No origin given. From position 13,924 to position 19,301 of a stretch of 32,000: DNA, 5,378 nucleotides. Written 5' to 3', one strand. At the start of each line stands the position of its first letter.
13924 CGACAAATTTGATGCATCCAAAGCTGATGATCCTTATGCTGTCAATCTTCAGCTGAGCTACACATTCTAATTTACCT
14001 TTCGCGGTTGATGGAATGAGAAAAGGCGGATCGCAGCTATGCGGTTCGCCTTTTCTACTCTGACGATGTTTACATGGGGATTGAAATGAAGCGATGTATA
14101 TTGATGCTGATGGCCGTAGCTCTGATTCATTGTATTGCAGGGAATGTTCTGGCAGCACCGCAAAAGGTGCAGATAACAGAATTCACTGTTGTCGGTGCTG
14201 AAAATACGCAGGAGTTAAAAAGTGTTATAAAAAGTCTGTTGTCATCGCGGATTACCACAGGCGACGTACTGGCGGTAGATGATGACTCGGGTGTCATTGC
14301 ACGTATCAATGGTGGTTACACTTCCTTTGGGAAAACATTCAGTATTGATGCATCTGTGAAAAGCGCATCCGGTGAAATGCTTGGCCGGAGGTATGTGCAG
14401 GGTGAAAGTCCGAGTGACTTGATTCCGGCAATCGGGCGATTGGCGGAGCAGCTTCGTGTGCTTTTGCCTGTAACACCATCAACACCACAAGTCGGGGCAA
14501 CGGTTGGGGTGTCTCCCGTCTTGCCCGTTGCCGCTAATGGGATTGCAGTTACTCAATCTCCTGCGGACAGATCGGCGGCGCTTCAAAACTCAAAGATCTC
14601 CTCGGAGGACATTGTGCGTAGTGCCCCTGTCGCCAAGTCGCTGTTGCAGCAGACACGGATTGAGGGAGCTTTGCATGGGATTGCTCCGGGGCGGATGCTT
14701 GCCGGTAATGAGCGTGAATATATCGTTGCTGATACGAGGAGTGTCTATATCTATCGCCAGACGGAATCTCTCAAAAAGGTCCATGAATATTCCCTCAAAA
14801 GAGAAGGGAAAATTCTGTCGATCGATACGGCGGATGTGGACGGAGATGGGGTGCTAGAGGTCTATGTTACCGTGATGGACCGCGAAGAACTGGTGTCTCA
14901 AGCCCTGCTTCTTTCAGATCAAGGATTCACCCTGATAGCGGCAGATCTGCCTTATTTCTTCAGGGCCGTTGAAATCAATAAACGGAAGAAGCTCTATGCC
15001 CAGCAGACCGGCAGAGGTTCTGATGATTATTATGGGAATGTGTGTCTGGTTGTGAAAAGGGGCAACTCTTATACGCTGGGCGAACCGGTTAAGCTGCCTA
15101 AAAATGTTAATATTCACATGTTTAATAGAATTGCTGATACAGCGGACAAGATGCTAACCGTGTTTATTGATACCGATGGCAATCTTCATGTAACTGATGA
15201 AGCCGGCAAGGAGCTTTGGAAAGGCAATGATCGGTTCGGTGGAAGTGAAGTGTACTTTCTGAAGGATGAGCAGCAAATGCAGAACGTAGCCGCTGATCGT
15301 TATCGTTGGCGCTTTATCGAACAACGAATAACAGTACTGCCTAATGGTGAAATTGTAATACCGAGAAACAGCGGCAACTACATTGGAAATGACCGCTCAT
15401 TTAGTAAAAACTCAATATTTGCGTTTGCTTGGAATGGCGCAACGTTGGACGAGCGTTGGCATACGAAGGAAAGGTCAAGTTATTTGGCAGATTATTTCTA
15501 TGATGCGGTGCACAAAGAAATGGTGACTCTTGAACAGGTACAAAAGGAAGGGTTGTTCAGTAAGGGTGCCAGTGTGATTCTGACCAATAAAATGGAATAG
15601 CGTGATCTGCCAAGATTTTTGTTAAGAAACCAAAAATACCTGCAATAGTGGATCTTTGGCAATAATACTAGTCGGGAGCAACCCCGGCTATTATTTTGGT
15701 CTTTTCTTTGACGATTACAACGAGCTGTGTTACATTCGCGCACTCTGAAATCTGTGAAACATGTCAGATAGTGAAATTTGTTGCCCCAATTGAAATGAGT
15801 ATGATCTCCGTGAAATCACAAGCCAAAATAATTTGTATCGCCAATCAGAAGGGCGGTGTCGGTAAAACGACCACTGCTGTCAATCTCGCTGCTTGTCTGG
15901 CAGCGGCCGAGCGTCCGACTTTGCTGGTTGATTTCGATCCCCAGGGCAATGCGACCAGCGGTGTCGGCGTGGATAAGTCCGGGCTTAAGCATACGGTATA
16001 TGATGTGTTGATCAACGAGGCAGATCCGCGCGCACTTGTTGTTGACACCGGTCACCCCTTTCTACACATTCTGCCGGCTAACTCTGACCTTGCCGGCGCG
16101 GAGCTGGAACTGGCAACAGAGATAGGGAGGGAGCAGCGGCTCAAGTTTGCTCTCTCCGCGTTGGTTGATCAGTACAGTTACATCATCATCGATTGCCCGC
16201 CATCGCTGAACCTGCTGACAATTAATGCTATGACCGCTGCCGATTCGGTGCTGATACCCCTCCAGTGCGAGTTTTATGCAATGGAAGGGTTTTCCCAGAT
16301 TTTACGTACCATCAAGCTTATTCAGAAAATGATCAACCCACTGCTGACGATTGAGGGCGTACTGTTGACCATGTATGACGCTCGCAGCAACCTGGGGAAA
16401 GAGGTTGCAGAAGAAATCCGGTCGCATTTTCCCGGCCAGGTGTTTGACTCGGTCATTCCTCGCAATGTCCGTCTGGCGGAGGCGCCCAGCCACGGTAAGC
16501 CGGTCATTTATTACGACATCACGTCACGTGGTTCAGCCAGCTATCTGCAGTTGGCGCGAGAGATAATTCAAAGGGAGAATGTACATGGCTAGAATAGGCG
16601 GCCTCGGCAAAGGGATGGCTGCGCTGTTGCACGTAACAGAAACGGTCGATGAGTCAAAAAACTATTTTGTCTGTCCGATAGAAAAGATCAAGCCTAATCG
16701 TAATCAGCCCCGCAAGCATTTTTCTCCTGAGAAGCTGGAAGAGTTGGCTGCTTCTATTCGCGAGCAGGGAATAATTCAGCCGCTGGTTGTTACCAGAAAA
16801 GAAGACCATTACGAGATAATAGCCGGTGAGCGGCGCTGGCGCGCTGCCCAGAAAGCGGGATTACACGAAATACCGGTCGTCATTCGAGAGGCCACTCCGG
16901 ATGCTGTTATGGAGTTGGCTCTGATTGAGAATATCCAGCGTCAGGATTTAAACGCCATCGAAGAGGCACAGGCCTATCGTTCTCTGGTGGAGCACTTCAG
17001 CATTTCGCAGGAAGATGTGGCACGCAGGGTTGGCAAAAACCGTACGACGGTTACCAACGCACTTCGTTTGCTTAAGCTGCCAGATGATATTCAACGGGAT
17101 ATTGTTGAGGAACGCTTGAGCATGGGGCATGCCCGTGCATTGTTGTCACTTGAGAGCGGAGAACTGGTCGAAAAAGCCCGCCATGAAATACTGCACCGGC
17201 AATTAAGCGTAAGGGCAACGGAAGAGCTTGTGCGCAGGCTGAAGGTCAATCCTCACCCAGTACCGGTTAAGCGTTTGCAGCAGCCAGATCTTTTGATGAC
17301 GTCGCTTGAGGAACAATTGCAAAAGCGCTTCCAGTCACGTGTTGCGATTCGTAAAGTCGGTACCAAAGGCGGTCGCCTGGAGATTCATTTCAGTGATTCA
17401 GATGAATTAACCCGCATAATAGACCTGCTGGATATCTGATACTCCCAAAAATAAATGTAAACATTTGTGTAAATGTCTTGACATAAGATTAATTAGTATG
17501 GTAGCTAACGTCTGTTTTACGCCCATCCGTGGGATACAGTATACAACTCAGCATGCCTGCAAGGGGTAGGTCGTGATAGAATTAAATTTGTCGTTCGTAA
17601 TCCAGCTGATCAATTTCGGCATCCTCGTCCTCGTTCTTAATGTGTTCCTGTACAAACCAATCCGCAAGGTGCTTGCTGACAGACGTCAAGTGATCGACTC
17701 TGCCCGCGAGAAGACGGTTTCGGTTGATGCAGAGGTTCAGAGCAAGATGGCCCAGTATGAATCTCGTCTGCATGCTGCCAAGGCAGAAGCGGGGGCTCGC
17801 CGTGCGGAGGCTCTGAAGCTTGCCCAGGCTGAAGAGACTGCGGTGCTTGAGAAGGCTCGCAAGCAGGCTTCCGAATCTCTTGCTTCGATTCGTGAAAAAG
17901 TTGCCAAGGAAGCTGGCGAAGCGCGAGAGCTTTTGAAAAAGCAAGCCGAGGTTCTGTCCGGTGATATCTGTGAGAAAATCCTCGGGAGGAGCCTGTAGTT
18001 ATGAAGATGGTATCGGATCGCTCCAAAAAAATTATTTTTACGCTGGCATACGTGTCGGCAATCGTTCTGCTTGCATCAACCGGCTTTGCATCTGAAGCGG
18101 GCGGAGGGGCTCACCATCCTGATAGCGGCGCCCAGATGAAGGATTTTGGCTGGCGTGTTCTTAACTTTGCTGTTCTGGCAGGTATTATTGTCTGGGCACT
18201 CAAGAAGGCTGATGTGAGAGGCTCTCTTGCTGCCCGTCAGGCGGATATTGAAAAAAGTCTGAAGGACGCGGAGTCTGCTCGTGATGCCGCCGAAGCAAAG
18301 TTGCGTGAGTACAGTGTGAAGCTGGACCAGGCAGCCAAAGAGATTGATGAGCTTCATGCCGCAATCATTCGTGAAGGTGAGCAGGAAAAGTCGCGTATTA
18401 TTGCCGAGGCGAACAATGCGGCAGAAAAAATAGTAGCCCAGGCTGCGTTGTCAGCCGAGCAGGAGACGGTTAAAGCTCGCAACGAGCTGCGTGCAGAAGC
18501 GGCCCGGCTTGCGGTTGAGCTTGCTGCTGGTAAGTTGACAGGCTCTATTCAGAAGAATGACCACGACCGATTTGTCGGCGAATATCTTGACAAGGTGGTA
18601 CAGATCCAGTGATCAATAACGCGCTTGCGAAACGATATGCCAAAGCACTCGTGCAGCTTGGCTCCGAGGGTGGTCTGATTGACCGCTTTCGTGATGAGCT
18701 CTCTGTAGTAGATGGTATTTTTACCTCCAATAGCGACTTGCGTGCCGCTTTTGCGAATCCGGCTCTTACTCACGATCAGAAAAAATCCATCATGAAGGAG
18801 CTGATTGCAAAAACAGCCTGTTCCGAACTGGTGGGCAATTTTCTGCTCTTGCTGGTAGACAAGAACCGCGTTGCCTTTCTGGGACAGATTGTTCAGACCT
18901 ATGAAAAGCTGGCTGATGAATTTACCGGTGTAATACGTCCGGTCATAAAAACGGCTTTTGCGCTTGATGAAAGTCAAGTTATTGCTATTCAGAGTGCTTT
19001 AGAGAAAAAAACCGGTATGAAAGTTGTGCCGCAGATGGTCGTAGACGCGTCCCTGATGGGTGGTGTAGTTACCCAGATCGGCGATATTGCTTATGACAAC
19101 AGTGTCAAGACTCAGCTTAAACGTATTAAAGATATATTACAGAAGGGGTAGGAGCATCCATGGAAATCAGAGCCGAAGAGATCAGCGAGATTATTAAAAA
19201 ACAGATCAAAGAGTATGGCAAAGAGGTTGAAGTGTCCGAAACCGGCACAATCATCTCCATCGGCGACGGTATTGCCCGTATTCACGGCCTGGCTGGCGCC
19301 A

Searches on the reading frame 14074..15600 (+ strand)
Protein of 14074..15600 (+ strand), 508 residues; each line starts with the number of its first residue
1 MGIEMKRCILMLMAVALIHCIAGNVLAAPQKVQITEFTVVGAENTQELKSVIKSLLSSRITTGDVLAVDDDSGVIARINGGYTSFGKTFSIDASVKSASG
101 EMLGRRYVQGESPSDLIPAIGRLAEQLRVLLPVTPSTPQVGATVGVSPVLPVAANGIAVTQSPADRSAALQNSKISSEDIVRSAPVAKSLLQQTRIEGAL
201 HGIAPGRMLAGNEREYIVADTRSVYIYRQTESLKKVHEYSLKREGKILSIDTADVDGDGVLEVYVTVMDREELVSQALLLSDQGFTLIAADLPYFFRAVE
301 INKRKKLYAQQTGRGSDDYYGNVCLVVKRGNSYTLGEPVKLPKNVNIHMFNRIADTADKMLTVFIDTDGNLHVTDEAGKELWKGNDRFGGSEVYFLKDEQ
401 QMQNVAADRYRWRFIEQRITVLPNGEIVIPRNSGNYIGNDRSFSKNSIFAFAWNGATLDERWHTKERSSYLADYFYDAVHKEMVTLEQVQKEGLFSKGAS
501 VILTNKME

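Call 53: search_protein_families(library=pfam, proteins=[window:14074-15600:+])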
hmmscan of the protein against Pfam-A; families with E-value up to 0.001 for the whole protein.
window:14074-15600:+ (508 aa): 1 family
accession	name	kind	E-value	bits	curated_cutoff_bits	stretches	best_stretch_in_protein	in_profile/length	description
PF13517.12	FG-GAP_3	-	8.1e-09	36.4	26.9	1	215-265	9-61/61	FG-GAP-like repeat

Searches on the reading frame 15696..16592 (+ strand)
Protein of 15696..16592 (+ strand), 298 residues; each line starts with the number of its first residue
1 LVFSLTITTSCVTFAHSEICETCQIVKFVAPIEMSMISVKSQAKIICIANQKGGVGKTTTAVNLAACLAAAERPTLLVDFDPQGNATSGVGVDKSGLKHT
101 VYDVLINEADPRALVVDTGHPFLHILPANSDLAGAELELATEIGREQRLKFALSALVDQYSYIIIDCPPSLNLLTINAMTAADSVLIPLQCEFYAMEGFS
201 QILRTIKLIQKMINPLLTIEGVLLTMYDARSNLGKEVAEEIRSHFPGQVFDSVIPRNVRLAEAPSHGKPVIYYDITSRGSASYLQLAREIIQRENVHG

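Call 54: search_protein_families(library=pfam, proteins=[window:15696-16592:+])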
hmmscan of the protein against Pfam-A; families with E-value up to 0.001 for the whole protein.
window:15696-16592:+ (298 aa): 7 families
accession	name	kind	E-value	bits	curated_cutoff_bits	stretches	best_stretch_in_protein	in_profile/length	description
PF13614.12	AAA_31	-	6.4e-65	218.8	27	1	43-219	1-177/177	AAA domain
PF01656.29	CbiA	-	5.1e-29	101.2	25.4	1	46-270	1-125/125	CobQ/CobB/MinD/ParA nucleotide binding domain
PF09140.17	MipZ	-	6.9e-10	39.1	20.7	1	45-81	2-38/262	ATPase MipZ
PF00142.24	Fer4_NifH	-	3.3e-09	37.1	25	1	51-105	7-59/271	4Fe-4S iron sulfur cluster binding proteins, NifH/frxC family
PF10609.15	ParA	-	4.1e-09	36.7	27.1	1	44-86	4-46/246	NUBPL iron-transfer P-loop NTPase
PF06564.18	CBP_BcsQ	-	1.4e-08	35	21.3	1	44-288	2-231/234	Cellulose biosynthesis protein BcsQ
PF02374.21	ArsA_ATPase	-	2.7e-05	24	24.3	1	51-85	8-42/305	Anion-transporting ATPase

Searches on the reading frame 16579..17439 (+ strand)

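Call 54: search_protein_families(library=pfam, proteins=[window:16579-17439:+])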
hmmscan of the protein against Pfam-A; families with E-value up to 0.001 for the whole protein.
window:16579-17439:+ (286 aa): 5 families
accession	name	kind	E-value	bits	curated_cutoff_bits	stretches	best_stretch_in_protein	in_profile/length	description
PF02195.25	ParB_N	-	3.9e-36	123.4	26.3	1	32-120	6-95/95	ParB N-terminal domain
PF17762.8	HTH_ParB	-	1.8e-35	121.6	22.6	1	122-222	1-101/102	ParB HTH domain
PF23552.2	ParB_C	-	4.7e-09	36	23.8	1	240-284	5-49/50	ParB dimerisation domain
PF01978.25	TrmB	-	0.0005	20.3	25.6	0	129-167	10-48/68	Sugar-specific transcriptional regulator TrmB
PF20432.4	Xre-like-HTH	-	0.00093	19.9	25.8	0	130-162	12-43/63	Antitoxin Xre-like helix-turn-helix domain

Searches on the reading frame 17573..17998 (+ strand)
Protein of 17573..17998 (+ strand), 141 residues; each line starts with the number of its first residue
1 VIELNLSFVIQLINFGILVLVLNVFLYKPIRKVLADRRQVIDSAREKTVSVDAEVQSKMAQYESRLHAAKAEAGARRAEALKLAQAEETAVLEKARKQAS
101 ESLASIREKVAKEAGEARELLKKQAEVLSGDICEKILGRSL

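Call 54: search_protein_families(library=pfam, proteins=[window:17573-17998:+])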
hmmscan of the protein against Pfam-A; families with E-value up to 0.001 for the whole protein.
window:17573-17998:+ (141 aa): 1 family
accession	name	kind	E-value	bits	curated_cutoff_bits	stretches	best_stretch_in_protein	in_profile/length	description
PF00430.23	ATP-synt_B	-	1.6e-18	67.5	28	1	8-137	2-131/132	ATP synthase B/B' CF(0)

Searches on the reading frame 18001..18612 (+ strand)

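Call 54: search_protein_families(library=pfam, proteins=[window:18001-18612:+])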
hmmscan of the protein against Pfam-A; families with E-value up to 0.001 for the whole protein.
window:18001-18612:+ (203 aa): 1 family
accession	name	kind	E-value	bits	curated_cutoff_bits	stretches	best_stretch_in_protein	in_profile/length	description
PF00430.23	ATP-synt_B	-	5.8e-15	56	28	1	51-178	4-130/132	ATP synthase B/B' CF(0)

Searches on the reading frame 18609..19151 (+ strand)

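Call 54: search_protein_families(library=pfam, proteins=[window:18609-19151:+])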
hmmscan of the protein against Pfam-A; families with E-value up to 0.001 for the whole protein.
window:18609-19151:+ (180 aa): 1 family
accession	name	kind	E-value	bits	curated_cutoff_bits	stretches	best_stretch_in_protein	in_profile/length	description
PF00213.23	OSCP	-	8.2e-48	163.2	22.3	1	6-176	1-171/172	ATP synthase delta (OSCP) subunit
